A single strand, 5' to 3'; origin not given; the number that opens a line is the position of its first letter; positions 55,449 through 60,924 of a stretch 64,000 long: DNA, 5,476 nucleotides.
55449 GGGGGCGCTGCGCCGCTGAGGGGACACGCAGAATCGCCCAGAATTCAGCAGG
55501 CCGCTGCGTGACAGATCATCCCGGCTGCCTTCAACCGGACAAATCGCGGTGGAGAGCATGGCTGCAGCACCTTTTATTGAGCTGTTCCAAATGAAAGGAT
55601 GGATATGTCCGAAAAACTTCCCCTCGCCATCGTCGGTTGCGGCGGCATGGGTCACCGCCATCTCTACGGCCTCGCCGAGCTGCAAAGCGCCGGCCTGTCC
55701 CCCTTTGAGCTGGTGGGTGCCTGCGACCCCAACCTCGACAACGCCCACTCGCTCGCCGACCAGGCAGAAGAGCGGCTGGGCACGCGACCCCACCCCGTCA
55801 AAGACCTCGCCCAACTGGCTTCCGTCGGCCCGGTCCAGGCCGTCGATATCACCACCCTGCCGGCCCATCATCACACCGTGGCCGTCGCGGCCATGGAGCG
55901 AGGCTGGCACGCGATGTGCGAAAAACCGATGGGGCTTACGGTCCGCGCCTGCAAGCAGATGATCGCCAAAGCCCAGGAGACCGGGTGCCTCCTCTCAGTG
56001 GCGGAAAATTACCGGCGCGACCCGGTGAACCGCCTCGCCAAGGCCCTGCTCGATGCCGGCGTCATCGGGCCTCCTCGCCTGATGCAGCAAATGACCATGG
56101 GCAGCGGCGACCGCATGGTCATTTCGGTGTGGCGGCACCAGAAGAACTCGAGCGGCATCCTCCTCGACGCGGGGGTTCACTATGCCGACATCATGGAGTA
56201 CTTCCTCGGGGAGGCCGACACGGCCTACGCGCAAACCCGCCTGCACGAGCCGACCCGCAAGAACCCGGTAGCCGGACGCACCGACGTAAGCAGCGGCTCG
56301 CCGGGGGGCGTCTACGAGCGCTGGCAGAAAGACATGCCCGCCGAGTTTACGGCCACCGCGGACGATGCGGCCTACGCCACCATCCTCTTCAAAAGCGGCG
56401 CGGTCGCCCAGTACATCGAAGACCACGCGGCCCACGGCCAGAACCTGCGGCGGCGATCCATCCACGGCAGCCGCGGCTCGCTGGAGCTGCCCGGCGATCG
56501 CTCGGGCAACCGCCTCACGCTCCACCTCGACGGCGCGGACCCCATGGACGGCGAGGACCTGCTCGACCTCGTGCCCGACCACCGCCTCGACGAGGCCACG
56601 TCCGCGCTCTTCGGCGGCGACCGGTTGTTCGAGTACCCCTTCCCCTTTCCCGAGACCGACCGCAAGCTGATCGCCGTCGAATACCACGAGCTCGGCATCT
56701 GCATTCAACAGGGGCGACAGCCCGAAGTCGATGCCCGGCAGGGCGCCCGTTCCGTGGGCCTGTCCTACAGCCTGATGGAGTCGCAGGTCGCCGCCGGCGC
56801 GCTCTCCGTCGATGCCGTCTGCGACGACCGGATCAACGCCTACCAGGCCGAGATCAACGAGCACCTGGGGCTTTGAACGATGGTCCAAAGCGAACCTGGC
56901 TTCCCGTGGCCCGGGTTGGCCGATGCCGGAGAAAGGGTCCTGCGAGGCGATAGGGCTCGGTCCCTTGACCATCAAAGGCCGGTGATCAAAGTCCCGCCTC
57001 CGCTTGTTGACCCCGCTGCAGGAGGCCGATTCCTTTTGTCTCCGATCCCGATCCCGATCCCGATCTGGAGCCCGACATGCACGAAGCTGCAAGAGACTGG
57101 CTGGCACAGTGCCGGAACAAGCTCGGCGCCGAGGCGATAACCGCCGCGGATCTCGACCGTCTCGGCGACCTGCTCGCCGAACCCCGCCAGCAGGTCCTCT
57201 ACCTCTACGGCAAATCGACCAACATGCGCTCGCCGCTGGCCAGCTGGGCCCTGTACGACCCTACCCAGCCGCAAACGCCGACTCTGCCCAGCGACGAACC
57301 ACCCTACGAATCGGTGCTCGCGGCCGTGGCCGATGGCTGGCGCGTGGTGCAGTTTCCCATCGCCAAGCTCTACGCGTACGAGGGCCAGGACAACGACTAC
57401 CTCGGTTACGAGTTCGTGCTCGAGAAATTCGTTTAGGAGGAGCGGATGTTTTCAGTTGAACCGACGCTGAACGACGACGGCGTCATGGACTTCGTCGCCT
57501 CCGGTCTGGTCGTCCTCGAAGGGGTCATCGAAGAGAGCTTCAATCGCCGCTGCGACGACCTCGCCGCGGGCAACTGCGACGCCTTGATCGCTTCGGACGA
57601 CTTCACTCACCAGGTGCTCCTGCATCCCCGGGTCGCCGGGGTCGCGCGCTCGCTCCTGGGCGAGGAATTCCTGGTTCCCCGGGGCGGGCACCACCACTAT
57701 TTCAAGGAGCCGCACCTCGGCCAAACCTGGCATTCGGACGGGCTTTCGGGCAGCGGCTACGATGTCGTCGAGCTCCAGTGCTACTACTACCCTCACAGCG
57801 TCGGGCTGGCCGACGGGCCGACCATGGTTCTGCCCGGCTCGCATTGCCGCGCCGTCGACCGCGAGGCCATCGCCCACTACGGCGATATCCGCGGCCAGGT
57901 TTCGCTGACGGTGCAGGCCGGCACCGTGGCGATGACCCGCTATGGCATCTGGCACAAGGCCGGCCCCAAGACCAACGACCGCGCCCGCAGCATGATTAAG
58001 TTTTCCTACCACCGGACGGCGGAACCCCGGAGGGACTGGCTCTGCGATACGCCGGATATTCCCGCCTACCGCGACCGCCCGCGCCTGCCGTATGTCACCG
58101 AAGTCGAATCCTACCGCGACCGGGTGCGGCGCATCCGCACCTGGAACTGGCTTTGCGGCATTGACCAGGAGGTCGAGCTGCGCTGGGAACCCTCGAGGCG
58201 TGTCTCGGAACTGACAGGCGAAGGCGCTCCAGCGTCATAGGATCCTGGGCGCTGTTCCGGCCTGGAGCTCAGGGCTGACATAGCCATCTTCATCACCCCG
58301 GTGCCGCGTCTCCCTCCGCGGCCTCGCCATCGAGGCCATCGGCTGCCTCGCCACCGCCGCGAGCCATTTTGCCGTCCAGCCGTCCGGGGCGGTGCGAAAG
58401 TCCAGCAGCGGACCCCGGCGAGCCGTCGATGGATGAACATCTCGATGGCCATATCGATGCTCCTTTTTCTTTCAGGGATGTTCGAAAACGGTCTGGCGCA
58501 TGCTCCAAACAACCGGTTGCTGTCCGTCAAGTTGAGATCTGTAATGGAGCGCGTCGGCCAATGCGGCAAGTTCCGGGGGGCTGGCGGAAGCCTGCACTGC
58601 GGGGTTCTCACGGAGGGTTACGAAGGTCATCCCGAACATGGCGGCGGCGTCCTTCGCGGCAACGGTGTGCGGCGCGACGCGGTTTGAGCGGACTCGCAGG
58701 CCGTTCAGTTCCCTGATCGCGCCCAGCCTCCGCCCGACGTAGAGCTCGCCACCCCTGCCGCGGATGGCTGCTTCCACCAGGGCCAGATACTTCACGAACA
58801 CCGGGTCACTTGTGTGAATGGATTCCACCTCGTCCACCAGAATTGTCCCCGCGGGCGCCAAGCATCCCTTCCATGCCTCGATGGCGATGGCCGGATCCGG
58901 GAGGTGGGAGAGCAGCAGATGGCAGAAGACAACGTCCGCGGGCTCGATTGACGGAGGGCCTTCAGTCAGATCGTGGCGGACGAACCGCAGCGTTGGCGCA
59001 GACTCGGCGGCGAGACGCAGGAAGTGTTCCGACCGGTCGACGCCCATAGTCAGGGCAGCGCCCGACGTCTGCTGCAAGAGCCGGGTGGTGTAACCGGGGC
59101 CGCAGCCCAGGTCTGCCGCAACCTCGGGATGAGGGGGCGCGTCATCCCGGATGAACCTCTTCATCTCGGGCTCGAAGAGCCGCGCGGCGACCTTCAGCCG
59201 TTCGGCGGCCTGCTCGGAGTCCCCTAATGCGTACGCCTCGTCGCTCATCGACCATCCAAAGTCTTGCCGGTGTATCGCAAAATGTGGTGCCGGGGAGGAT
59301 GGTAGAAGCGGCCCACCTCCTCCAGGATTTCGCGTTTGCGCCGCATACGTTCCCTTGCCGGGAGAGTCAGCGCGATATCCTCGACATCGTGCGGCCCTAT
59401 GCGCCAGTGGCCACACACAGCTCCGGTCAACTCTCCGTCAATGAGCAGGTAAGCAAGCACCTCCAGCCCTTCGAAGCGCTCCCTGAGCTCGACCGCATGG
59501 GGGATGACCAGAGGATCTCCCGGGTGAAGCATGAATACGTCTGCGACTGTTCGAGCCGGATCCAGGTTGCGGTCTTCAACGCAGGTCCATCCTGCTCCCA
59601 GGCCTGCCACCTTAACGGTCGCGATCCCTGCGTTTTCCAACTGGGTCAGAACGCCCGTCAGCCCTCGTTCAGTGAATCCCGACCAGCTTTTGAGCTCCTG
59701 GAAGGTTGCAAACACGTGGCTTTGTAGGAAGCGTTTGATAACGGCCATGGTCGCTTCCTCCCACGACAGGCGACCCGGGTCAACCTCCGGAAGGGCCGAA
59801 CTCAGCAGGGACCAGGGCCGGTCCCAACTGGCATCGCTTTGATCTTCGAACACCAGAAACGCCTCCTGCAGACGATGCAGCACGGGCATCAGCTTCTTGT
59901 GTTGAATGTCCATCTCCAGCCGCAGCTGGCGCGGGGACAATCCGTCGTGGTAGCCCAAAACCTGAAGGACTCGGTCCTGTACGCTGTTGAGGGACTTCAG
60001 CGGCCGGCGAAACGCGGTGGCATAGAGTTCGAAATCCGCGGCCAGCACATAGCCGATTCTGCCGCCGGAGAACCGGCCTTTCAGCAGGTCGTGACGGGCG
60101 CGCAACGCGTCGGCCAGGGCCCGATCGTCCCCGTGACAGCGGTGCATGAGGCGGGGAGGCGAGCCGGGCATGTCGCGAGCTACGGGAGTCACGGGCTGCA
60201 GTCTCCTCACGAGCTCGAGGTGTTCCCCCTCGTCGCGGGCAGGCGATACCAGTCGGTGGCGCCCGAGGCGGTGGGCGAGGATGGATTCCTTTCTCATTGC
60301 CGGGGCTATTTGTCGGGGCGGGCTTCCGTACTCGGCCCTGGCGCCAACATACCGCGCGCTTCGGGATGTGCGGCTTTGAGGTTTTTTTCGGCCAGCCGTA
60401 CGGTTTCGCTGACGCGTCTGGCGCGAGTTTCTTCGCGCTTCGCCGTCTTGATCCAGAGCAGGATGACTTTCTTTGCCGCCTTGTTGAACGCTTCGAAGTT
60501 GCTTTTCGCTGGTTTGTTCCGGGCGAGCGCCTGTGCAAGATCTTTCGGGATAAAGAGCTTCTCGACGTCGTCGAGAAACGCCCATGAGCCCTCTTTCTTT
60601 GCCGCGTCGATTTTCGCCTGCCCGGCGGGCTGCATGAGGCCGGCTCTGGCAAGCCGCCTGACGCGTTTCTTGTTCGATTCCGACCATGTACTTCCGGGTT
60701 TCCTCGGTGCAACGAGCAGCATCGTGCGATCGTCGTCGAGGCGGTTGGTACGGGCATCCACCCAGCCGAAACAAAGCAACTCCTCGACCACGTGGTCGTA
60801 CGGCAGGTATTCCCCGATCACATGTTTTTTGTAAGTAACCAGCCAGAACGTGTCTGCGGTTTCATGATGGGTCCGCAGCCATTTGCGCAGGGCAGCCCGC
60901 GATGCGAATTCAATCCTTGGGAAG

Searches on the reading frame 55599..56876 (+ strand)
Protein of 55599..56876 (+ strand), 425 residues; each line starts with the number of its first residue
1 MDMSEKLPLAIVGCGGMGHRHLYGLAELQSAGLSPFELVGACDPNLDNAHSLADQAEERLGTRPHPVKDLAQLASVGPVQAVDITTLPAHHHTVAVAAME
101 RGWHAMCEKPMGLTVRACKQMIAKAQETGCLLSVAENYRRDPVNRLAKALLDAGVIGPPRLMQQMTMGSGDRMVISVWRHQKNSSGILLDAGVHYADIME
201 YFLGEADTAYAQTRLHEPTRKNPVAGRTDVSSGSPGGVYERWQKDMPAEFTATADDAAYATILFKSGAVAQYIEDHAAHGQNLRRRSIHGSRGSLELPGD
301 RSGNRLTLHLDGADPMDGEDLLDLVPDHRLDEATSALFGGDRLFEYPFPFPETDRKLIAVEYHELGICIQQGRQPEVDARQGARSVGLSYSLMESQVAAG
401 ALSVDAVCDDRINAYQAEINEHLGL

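Call 23: search_protein_families(library=pfam, proteins=[window:55599-56876:+], max_evalue=0.0001)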
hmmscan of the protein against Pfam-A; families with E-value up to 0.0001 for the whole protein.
window:55599-56876:+ (425 aa): 3 families
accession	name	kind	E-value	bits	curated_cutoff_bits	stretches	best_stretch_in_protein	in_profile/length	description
PF01408.29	GFO_IDH_MocA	-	2.3e-20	73.9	24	1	10-135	4-119/120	Oxidoreductase family, NAD-binding Rossmann fold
PF02894.22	GFO_IDH_MocA_C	-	7.8e-17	62.2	22.9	1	148-390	1-204/218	Oxidoreductase family, C-terminal alpha/beta domain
PF22725.1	GFO_IDH_MocA_C3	-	2.5e-16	60.2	27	1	145-296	2-124/124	GFO/IDH/MocA C-terminal domain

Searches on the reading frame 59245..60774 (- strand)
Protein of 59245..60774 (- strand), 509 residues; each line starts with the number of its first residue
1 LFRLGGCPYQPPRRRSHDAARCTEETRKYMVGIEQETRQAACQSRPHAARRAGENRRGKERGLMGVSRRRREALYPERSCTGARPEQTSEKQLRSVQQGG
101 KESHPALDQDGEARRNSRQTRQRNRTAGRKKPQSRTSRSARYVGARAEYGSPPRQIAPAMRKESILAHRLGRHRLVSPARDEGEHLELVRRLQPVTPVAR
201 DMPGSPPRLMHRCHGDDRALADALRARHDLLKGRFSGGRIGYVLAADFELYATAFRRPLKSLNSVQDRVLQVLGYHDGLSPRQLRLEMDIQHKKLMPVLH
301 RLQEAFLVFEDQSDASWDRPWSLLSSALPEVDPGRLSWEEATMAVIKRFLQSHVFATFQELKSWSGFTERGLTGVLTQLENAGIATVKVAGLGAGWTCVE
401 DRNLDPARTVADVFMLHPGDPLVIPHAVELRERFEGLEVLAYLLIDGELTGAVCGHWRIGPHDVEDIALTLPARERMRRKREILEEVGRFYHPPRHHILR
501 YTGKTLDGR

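Call 23: search_protein_families(library=pfam, proteins=[window:59245-60774:-], max_evalue=0.0001)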
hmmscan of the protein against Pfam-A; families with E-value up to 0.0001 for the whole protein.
window:59245-60774:- (509 aa): 1 family
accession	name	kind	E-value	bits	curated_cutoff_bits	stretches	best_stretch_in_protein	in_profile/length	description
PF06224.18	AlkZ-like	-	3.4e-09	37.2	25.9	1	263-427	86-256/329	DNA glycosylase AlkZ-like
